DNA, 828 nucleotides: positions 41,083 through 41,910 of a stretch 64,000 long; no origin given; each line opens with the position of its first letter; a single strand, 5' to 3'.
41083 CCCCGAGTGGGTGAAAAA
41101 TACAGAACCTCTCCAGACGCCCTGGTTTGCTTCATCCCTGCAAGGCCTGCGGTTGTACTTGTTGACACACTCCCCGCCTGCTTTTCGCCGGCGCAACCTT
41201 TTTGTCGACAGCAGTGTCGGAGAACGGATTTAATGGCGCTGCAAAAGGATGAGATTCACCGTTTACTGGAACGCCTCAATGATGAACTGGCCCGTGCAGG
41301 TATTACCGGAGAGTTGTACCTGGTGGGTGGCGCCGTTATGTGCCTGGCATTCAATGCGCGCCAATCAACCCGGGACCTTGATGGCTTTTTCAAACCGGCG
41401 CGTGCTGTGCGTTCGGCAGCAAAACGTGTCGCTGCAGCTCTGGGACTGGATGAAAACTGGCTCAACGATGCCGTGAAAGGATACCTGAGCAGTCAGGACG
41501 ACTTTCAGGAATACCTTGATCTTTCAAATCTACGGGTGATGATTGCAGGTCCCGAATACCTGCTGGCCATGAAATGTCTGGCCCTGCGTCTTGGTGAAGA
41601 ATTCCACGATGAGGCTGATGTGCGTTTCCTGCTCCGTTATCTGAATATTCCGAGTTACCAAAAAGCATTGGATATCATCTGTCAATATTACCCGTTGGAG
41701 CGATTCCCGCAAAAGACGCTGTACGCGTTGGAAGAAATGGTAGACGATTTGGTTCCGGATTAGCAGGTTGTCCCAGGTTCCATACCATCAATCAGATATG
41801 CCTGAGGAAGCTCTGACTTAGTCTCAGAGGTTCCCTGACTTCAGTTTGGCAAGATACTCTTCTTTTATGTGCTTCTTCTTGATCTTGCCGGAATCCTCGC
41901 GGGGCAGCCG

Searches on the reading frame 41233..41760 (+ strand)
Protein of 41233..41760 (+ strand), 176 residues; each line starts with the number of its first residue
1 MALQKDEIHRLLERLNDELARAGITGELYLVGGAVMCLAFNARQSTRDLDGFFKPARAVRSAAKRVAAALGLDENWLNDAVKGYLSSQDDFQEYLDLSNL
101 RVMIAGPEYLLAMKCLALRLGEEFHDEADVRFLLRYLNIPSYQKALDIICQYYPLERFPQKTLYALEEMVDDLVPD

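Call 3: search_protein_families(library=pfam, proteins=[window:41233-41760:+], max_evalue=1)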
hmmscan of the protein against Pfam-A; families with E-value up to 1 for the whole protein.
window:41233-41760:+ (176 aa): 2 families
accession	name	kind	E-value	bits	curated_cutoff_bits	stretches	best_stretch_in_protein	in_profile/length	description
PF19502.5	DUF6036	-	0.019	15.2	23.6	1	20-119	14-108/164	Nucleotidyltransferase of unknown function (DUF6036)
PF09970.15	DUF2204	-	0.066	13.3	20.3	1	15-53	8-44/181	Nucleotidyl transferase of unknown function (DUF2204)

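Call 4: search_protein_families(library=ncbifam, proteins=[window:41233-41760:+], max_evalue=1)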
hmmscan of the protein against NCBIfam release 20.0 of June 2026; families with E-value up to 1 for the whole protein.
window:41233-41760:+ (176 aa): 1 family
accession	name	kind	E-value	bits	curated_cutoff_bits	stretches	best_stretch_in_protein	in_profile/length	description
NF033691.1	immunity_MafI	subfamily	0.048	13.5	31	0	119-152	7-43/67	MafI family immunity protein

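Call 5: search_protein_families(library=padloc, proteins=[window:41233-41760:+], max_evalue=1)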
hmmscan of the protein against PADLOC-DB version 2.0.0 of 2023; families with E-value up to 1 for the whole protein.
window:41233-41760:+ (176 aa): 1 family
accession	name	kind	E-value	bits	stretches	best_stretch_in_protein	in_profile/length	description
PDLC02306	AbiEii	-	0.05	11.2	1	27-53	40-65/280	AbiEii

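Call 6: find_homologous_proteins(query=window:41233-41760:+)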
Query window:41233-41760:+ (176 aa): 6419 proteins with E <= 0.001 among 7248 candidates; the best 120 are listed.
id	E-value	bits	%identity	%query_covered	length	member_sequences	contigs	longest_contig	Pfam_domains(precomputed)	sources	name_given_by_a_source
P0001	5.3e-105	366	94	100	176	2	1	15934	-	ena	-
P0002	2.3e-104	364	95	100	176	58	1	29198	-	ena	-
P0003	3.1e-102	357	93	100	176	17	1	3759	-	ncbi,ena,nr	ncbi:MAG: hypothetical protein OXN26_11495 [Gammaproteobacteria bacterium]|nr:hypothetical protein [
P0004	5.5e-101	353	92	100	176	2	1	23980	-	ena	-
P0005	1.3e-95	336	88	100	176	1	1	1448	-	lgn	-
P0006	9.8e-95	333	89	97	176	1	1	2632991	-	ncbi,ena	-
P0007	8.0e-92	323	87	98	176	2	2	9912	-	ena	-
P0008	6.6e-88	311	82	98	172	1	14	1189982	-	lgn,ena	-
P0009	1.8e-87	309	81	98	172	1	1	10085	-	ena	-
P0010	5.7e-87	308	81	98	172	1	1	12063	-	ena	-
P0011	6.0e-87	308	81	98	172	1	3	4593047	-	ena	-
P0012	1.3e-86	306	81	98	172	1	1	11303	-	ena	-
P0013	1.1e-83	297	77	98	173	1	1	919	-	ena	-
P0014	1.9e-83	296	78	98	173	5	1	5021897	-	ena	-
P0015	1.0e-82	294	77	98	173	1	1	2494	-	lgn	-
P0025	2.3e-76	273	71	97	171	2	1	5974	PF08843.18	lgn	-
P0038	1.5e-74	267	71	97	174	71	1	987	PF08843.18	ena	-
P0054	9.3e-74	265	71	95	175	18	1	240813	PF08843.18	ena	-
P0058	1.2e-73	264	68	97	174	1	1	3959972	PF08843.18,PF19502.6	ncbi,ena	-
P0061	1.4e-73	264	68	97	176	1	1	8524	PF19502.6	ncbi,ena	-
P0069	4.1e-73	263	67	99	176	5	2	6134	PF19502.6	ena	-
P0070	5.3e-73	262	69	98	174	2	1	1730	PF19502.6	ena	-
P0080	1.7e-72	261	69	97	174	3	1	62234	-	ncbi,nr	ncbi:MAG: DUF6036 family nucleotidyltransferase [Deltaproteobacteria bacterium]|nr:DUF6036 family nu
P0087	2.5e-72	260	68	97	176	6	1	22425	PF19502.6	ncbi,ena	-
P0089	2.5e-72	260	68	97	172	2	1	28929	PF08843.18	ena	-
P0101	4.4e-72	259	68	97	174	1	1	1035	PF19502.6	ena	-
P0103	5.2e-72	259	68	97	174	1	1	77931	PF19502.6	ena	-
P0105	1.1e-71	258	67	97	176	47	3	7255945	PF19502.6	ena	-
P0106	1.2e-71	258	69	97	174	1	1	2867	PF08843.18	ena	-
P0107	1.4e-71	258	68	97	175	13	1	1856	PF19502.6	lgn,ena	-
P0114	4.6e-71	256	67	97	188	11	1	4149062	PF08843.18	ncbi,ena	-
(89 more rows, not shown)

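Call 12: search_solved_structures(query=A2, max_evalue=10, show_alignments=3)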
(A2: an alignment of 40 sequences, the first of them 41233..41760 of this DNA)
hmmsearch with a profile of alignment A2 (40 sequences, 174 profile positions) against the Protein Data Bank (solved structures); distinct sequences matched with E-value up to 10: 0.

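Call 16: find_related_loci(query=A2, collection=genome_contigs, flank=6000)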
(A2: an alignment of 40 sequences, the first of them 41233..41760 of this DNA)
Query A2 (176 aa) in genome_contigs; peptide patterns used: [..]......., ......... (x = any residue, [..] = any of these).
599 stretches matched a pattern (row limit reached: there are more); 585 encode a relative of the query (tblastn E <= 1e-3); the best 80 are kept; 80 distinct loci.
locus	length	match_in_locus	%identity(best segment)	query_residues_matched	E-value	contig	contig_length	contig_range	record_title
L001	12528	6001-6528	96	1-176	4e-111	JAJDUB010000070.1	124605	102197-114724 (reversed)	MAG: Gammaproteobacteria bacterium isolate jk18x1bzbins.61 k141_963104, whole genome shotgun sequence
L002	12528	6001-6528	93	1-176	1e-106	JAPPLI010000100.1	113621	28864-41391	MAG: Gammaproteobacteria bacterium isolate RHO3_bin_19 NODE_404_length_113621_cov_54.026645, whole genome shotgun sequen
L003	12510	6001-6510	89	1-170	8e-100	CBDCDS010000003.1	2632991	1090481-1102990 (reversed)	MAG: Gammaproteobacteria bacterium isolate 7018d805-9e79-4280-bfa5-16e89684b7f5 genome assembly, contig: contig_3, whole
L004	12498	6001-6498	70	5-170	2e-79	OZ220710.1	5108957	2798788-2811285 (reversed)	MAG: Thermodesulfobacteriota bacterium isolate dce1034a-8f23-488c-aa07-39e6c80a0035 genome assembly, chromosome: 1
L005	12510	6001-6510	68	1-170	7e-79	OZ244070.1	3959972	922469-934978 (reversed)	MAG: uncultured Candidatus Binatia bacterium isolate f57e87d9-6197-413a-b43d-c6892e6158a2 genome assembly, chromosome: 1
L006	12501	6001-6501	71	4-170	1e-78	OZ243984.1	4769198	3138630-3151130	MAG: uncultured Candidatus Binatia bacterium isolate 31174faa-af5d-46df-8d7f-4a8f69c76524 genome assembly, chromosome: 1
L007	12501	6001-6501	70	4-170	8e-78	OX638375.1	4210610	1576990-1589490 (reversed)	MAG: Candidatus Binatia bacterium isolate 97b5e0c7-6798-4f16-949c-9b63468df6e4 genome assembly, chromosome: 1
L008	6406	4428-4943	69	1-172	3e-77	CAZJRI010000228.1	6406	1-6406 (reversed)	MAG TPA_asm: uncultured Pseudomonadales bacterium isolate SRP200020_co5_13 genome assembly, contig: NODE_18978_length_64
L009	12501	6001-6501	69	4-170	4e-77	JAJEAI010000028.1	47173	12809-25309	MAG: Candidatus Binatia bacterium isolate jk18x7bins.45 k141_1116807, whole genome shotgun sequence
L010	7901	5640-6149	72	1-170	3e-77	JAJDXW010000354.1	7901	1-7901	MAG: Gammaproteobacteria bacterium isolate jk18x27bins.56 k141_105450, whole genome shotgun sequence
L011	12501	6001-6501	69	4-170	4e-77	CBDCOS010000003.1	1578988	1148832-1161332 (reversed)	MAG: uncultured Candidatus Binatia bacterium isolate b8bb52a1-eb1f-432d-8f15-544989f8edd8 genome assembly, contig: conti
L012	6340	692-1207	67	1-172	6e-77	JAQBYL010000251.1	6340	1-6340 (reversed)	MAG: Proteobacteria bacterium isolate casp150-mb.316 NODE_29991_length_6340_cov_0.064893, whole genome shotgun sequence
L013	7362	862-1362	69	4-170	6e-77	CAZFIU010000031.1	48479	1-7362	MAG TPA_asm: uncultured Syntrophobacterales bacterium isolate SRP109090_co2_231 genome assembly, contig: NODE_840_length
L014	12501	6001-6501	69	4-170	1e-76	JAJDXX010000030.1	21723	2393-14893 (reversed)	MAG: Candidatus Binatia bacterium isolate jk18x27bins.63 k141_403509, whole genome shotgun sequence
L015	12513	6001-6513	66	1-171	7e-75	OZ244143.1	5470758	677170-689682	MAG: Candidatus Azotimanducaceae bacterium isolate 8854cfa6-578e-4d3d-b270-7471243f906c genome assembly, chromosome: 1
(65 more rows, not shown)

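Call 21: predict_structure(alignment_id=A2)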
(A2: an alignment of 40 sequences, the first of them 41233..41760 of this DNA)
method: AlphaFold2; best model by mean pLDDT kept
length: 176 residues; sequences in the alignment: 40
mean_pLDDT: 78.0   pTM: 0.70
mean pLDDT of the five models: 78.0, 77.3, 73.6, 73.1, 71.5
residues with pLDDT >= 90: 41; 70-90: 92; 50-70: 31; < 50: 12
segments of 3 or more residues with pLDDT < 50: 42-52
pLDDT, mean of each block of 10 residues (from residue 1): 77 90 81 70 45 64 91 86 66 69 81 78 66 90 95 87 91 75
secondary structure, 60 per line:
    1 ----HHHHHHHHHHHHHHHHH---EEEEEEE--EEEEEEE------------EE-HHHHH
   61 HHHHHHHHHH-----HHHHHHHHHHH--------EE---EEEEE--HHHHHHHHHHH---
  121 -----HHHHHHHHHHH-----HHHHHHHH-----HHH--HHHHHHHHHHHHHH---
elements in order: H5-21 E25-31 E34-40 H56-70 H76-86 E100-104 H107-117 H126-136 H142-149 H160-173

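Call 25: fold_search(model_id=the predicted structure, library=pdb)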
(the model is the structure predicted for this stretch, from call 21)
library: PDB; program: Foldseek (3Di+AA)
matches with E <= 10: 481; with E <= 0.001: 0
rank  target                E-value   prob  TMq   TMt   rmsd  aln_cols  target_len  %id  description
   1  4hh0_A                1.1e-01  0.23  0.26  0.14  18.1       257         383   14  Dark-state structure of AppA C20S without the Cys-rich region from Rb. sphaeroides (released 2013-06-05)
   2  4hh1_A                1.2e-01  0.25  0.27  0.14  18.6       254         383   14  Dark-state structure of AppA wild-type without the Cys-rich region from Rb. sphaeroides (released 2013-06-05)
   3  9k7u_A                3.5e-01  0.14  0.21  0.25  13.1       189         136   16  Crystal structure of designed zinc-induced heterodimer Heter-Zn2-HEHE-22 (released 2025-10-29)
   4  4hh0_B                4.1e-01  0.11  0.23  0.13  18.2       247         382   11  Dark-state structure of AppA C20S without the Cys-rich region from Rb. sphaeroides (released 2013-06-05)
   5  4hh1_B                4.3e-01  0.11  0.25  0.13  18.4       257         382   12  Dark-state structure of AppA wild-type without the Cys-rich region from Rb. sphaeroides (released 2013-06-05)
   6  2fsk_B                5.1e-01  0.03  0.13  0.09  19.6       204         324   12  Crystal structure of Ta0583, an archaeal actin homolog, SeMet data (released 2006-04-18)
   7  1pc2_MODEL_1_A        5.4e-01  0.13  0.20  0.22  10.9       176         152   12  Solution structure of human mitochondria fission protein Fis1 (released 2003-12-09)
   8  6mrs                  5.7e-01  0.47  0.22  0.42   6.1        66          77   12  De novo designed protein Peak6 (released 2019-06-12)
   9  6v39_k                5.7e-01  0.07  0.14  0.19  12.1       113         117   12  Cryo-EM structure of the Acinetobacter baumannii Ribosome: 70S with P-site tRNA (released 2020-02-05)
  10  6dnm                  6.0e-01  0.05  0.14  0.13  15.4       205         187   12  The crystal structure of SatS c-terminal domain (released 2019-01-23)
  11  8i98_B                6.4e-01  0.25  0.29  0.35  13.3       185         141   14  Crystal structure of TePixD Y8F (released 2023-09-20)
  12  8i98_F                6.4e-01  0.15  0.24  0.29  15.0       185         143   13  Crystal structure of TePixD Y8F (released 2023-09-20)
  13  6drq                  6.4e-01  0.08  0.21  0.21  13.2       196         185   14  The crystal structure of SatS c-terminal domain in complex with bromine (released 2019-01-23)
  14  3b63_B                6.7e-01  0.04  0.15  0.09  17.4       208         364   10  Actin filament model in the extended form of acromsomal bundle in the Limulus sperm (released 2008-11-18)
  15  2oif_C                7.1e-01  0.08  0.18  0.20  16.2       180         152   12  The crystal structure of ferric cyanide bound barley hexacoordinate hemoglobin. (released 2007-07-24)
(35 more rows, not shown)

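Call 26: search_protein_families(library=pfam, alignment_id=A2, max_evalue=0.01)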
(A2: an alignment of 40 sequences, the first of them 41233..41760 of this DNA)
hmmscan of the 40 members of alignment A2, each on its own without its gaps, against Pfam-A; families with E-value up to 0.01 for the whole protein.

A. member 1, window:41233-41760:+ (176 aa): 0 families

B. families by the number of members that match (of 40 scanned): 3 families
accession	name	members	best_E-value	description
PF19502.5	DUF6036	33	6.8e-06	Nucleotidyltransferase of unknown function (DUF6036)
PF08843.17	AbiEii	23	1.3e-06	Nucleotidyl transferase AbiEii toxin, Type IV TA system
PF09970.15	DUF2204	2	0.0025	Nucleotidyl transferase of unknown function (DUF2204)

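Call 37: search_dna_similar(query=window:41233-41760:+, collection=plasmids, mode=protein, max_evalue=0.001, max_rows=25)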
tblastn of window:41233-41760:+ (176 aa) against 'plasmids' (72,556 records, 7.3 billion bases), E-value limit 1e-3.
Records with a match: 32; places in all: 35; records where one place covers at least 80% of the query: 31.
Best place of each record, by identity: <60% 32.
By first word of the organism name: Mycobacterium 20; Rhodococcus 5; Mycolicibacterium 3; Tessaracoccus 1; Brevibacillus 1; Clavibacter 1; Curtobacterium 1.
By predicted mobility (MOB-suite, as given by PLSDB): mobilizable 19; non-mobilizable 13.
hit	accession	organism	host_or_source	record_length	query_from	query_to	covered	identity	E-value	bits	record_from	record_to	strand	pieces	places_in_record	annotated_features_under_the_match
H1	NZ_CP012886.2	Mycobacterium intracellulare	sputum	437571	3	169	95%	36.7%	7e-22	98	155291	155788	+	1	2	DUF6036 family nucleotidyltransferase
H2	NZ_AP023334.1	Mycolicibacterium sp. TY66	-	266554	2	169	95%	34.3%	3e-15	79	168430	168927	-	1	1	DUF6036 family nucleotidyltransferase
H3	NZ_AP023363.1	Mycolicibacterium sp. TY81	-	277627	2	169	95%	34.3%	3e-15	79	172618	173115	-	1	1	DUF6036 family nucleotidyltransferase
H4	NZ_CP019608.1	Tessaracoccus flavescens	mono isolate,marine sediment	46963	3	165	93%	35.4%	3e-16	82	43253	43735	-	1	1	DUF6036 family nucleotidyltransferase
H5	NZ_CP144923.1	Brevibacillus borstelensis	-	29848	3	156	88%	37.3%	1e-23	103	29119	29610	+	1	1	DUF6036 family nucleotidyltransferase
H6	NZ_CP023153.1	Mycobacterium intracellulare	Homo sapiens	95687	3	174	98%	33.3%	9e-16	81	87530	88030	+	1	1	DUF6036 family nucleotidyltransferase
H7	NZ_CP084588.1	Mycobacterium intracellulare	water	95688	3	174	98%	33.3%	9e-16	81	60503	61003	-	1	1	DUF6036 family nucleotidyltransferase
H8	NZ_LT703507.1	Mycobacterium intracellulare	natural / free-living,environmental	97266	3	174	98%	33.3%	9e-16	81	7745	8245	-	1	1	DUF6036 family nucleotidyltransferase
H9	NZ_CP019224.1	Mycobacterium intracellulare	Homo sapiens,human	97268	3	174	98%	33.3%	9e-16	81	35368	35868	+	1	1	DUF6036 family nucleotidyltransferase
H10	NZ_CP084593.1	Mycobacterium intracellulare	water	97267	3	174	98%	33.3%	9e-16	81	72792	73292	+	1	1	DUF6036 family nucleotidyltransferase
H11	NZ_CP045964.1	Mycobacterium intracellulare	Homo sapiens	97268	3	174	98%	33.3%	9e-16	81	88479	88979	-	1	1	DUF6036 family nucleotidyltransferase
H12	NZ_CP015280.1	Mycobacterium intracellulare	bronchial lavage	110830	3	174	98%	33.3%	9e-16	81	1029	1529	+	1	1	DUF6036 family nucleotidyltransferase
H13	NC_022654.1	Mycobacterium kansasii ATCC 12478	-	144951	3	174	98%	33.3%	9e-16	81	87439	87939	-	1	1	DUF6036 family nucleotidyltransferase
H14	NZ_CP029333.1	Mycobacterium avium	Homo sapiens,blood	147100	3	174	98%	33.3%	9e-16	81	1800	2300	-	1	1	DUF6036 family nucleotidyltransferase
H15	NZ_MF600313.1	Mycolicibacterium sp. CBMA 213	Soil,soil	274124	7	175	96%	32.7%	1e-14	78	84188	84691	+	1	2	DUF6036 family nucleotidyltransferase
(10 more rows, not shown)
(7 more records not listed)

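Call 39: get_annotated_region(hit=H1, flank=2500)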
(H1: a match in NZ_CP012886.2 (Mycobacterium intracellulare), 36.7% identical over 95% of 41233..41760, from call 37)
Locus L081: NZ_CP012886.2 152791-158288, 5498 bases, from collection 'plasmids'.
description: Mycobacterium intracellulare subsp. chimaera strain AH16 plasmid unnamed1, complete sequence
organism: Mycobacterium intracellulare (NCBI taxid 222805)
taxonomy: Bacteria; Actinomycetota; Actinomycetes; Mycobacteriales; Mycobacteriaceae; Mycobacterium; Mycobacterium intracellulare
host: -; source: sputum; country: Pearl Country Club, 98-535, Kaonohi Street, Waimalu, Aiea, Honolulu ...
typing (MOB-suite, as given by PLSDB): mobilizable; relaxase MOBP
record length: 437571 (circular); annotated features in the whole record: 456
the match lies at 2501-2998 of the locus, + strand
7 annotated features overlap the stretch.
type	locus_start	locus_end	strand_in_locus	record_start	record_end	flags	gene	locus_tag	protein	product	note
CDS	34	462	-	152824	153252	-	-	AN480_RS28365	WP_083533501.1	RES family NAD+ phosphorylase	-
CDS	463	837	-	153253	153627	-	-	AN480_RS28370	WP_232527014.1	antitoxin Xre/MbcA/ParS toxin-binding domain-containing protein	-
CDS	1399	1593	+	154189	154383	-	-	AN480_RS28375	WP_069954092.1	hypothetical protein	-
CDS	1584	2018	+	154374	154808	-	-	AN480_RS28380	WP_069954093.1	PIN domain nuclease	-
CDS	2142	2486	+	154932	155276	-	-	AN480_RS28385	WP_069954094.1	hypothetical protein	-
CDS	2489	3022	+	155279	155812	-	-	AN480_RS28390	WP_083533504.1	DUF6036 family nucleotidyltransferase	-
CDS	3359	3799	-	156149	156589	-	-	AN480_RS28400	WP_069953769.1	DUF6262 family protein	-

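Call 40: get_annotated_region(hit=H5, flank=2500)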
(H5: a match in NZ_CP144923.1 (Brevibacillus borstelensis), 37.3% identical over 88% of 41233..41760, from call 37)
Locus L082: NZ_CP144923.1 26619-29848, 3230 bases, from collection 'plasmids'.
description: Brevibacillus borstelensis strain CP19 plasmid unnamed1, complete sequence
organism: Brevibacillus borstelensis (NCBI taxid 45462)
taxonomy: Bacteria; Bacillota; Bacilli; Bacillales; Paenibacillaceae; Brevibacillus; Brevibacillus borstelensis
host: -; source: -; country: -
typing (MOB-suite, as given by PLSDB): non-mobilizable
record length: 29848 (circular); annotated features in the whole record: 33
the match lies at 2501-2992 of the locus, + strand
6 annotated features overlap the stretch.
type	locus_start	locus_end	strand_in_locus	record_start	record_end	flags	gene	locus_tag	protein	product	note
CDS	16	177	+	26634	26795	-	-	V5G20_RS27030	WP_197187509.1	hypothetical protein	-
CDS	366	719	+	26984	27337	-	-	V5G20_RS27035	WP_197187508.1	hypothetical protein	-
CDS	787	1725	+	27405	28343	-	-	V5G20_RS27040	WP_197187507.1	tyrosine-type recombinase/integrase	GO:0015074 - DNA integration [Evidence IEA]; GO:0006310 - DNA recombination [Evidence IEA]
CDS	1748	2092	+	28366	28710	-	-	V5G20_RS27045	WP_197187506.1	hypothetical protein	-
CDS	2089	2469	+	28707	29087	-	-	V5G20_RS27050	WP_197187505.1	hypothetical protein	-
CDS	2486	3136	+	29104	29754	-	-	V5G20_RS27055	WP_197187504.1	DUF6036 family nucleotidyltransferase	-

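Call 41: get_annotated_region(hit=H4, flank=2500)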
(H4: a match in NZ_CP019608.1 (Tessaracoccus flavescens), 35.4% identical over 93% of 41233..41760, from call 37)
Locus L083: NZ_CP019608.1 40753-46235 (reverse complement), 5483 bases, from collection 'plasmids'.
description: Tessaracoccus flavescens strain SST-39T plasmid unnamed, complete sequence
organism: Tessaracoccus flavescens (NCBI taxid 399497)
taxonomy: Bacteria; Actinomycetota; Actinomycetes; Propionibacteriales; Propionibacteriaceae; Tessaracoccus; Tessaracoccus flavescens
host: -; source: mono isolate,marine sediment; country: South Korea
typing (MOB-suite, as given by PLSDB): mobilizable; relaxase MOBF
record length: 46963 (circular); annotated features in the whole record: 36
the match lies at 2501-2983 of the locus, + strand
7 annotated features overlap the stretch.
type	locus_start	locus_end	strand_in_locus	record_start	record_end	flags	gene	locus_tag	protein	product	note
CDS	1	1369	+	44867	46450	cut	-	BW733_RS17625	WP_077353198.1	hypothetical protein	-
CDS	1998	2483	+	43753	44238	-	-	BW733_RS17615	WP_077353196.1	hypothetical protein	-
CDS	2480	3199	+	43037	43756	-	-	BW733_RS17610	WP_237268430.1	DUF6036 family nucleotidyltransferase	-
CDS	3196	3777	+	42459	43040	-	-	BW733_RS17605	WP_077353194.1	recombinase family protein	GO:0006310 - DNA recombination [Evidence IEA]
CDS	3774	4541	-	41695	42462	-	-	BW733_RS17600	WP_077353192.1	hypothetical protein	-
CDS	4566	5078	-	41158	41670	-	-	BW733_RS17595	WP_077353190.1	hypothetical protein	-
CDS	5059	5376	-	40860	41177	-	-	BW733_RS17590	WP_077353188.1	hypothetical protein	-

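Call 45: search_protein_families(library=pfam, proteins=[L081:2142-2483:+, L082:2089-2466:+, L083:1998-2480:+, L081:2489-3019:+, L082:2486-3133:+, L083:2480-3196:+], max_evalue=1)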
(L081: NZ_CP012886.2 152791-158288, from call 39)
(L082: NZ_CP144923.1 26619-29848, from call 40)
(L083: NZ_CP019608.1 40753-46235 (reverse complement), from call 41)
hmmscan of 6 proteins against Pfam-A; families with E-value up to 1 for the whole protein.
L081:2142-2483:+ (114 aa): 0 families

L082:2089-2466:+ (126 aa): 1 family
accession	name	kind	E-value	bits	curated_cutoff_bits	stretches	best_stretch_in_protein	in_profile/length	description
PF08488.16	WAK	-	0.11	13.5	22.1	1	20-86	9-69/81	Wall-associated kinase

L083:1998-2480:+ (161 aa): 0 families

L081:2489-3019:+ (177 aa): 2 families
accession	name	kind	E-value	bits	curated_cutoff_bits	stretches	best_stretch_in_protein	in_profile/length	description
PF19502.5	DUF6036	-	1e-06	29.1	23.6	1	16-132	9-116/164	Nucleotidyltransferase of unknown function (DUF6036)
PF09970.15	DUF2204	-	0.0015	18.6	20.3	1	14-61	5-51/181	Nucleotidyl transferase of unknown function (DUF2204)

L082:2486-3133:+ (216 aa): 2 families
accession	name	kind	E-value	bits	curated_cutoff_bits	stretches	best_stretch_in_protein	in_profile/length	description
PF19502.5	DUF6036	-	3.2e-08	34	23.6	1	16-150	4-133/164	Nucleotidyltransferase of unknown function (DUF6036)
PF08843.17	AbiEii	-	0.0012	19.2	22.5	1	96-128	127-156/238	Nucleotidyl transferase AbiEii toxin, Type IV TA system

L083:2480-3196:+ (239 aa): 4 families
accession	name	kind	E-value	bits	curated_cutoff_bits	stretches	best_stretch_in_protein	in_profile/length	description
PF19502.5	DUF6036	-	6.9e-09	36.1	23.6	1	12-132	2-114/164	Nucleotidyltransferase of unknown function (DUF6036)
PF08843.17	AbiEii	-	2.4e-06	28.1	22.5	1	26-67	8-51/238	Nucleotidyl transferase AbiEii toxin, Type IV TA system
PF02798.26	GST_N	-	0.089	13.6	20.9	1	64-103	28-67/76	Glutathione S-transferase, N-terminal domain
PF09970.15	DUF2204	-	0.21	11.6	20.3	1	19-56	4-42/181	Nucleotidyl transferase of unknown function (DUF2204)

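Call 47: search_solved_structures(query=L083:2480-3196:+, max_evalue=10, show_alignments=3)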
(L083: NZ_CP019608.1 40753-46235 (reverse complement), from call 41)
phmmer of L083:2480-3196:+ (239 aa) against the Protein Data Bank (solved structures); distinct sequences matched with E-value up to 10: 1.
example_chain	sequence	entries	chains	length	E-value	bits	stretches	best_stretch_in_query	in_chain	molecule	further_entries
9fe6_A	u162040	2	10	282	0.22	14.5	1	126-190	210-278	SDR family oxidoreductase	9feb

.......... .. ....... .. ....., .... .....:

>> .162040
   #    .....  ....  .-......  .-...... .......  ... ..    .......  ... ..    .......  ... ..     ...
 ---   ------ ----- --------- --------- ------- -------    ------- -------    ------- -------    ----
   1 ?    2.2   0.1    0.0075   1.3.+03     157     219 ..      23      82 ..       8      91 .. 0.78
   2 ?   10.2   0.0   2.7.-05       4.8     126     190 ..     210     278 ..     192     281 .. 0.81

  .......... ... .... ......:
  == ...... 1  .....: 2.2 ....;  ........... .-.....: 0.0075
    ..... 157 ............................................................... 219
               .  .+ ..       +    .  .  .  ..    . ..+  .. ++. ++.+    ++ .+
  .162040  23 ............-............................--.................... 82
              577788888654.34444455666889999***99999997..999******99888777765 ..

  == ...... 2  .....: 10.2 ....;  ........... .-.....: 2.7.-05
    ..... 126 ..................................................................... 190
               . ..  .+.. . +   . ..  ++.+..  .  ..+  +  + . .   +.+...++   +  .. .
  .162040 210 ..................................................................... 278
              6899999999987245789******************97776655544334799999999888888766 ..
